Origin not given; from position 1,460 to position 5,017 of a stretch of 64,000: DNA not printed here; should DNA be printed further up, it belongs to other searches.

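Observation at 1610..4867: Single-polypeptide fusion of a CxxC 'predicted permease' with an FG-GAP/ASPIC (CRTAC1-like) beta-propeller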

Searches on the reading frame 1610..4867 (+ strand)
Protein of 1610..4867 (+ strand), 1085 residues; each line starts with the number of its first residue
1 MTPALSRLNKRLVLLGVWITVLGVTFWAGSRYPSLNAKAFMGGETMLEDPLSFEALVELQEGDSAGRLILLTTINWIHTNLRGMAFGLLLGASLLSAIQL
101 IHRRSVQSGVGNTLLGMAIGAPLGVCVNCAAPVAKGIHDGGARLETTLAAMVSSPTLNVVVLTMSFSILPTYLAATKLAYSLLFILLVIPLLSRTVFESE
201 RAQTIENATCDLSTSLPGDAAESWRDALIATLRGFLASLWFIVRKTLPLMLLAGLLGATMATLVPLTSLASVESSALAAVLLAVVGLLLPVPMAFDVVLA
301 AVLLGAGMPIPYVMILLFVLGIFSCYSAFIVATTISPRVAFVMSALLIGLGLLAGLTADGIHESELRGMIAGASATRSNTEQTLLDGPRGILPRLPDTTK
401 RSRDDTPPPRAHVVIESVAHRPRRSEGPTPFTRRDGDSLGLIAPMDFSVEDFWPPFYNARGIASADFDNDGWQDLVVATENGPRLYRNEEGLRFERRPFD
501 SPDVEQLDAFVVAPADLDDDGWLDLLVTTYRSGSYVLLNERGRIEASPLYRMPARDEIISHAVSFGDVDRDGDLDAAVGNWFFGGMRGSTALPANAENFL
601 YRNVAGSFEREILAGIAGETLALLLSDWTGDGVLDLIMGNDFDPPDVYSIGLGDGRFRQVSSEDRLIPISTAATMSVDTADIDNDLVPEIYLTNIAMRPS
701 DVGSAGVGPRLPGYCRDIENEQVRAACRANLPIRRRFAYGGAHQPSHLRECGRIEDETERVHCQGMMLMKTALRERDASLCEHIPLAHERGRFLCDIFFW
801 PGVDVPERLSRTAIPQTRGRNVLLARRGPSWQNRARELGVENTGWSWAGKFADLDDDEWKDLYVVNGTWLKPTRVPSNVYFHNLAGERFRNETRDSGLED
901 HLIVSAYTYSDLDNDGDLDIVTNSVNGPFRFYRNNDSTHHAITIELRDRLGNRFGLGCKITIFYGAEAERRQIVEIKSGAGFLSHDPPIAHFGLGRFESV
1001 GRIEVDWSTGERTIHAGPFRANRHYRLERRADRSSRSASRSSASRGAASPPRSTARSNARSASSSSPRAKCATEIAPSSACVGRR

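Call 3: search_protein_families(library=pfam, proteins=[window:1610-4867:+], max_evalue=0.01)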
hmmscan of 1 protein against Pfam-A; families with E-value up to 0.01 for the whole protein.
window:1610-4867:+ (1085 aa): 4 families
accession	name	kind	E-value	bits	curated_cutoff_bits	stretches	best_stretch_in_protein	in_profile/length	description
PF13517.12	FG-GAP_3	-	1.1e-32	112.9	26.9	4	466-527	1-61/61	FG-GAP-like repeat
PF01839.29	FG-GAP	-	7.3e-13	48.5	22.1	1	461-482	4-25/37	FG-GAP repeat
PF07593.17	UnbV_ASPIC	-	2.7e-11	43.6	23.4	1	955-1016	1-59/68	ASPIC and UnbV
PF03773.19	ArsP_1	-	1.2e-09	38.2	32.3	1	114-356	53-290/294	Predicted permease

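Call 4: search_protein_families(library=ncbifam, proteins=[window:1610-4867:+], max_evalue=0.01)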
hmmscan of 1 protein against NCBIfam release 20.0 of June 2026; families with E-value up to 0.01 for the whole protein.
window:1610-4867:+ (1085 aa): 2 families
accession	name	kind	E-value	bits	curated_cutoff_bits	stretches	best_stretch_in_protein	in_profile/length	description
NF033936.1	CuZnOut_SO0444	equivalog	0.00025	20.3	300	1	86-364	14-315/351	SO_0444 family Cu/Zn efflux transporter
NF040736.1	efflux_SaoE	equivalog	0.00053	19.3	325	1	114-361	54-297/352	efflux transporter SaoE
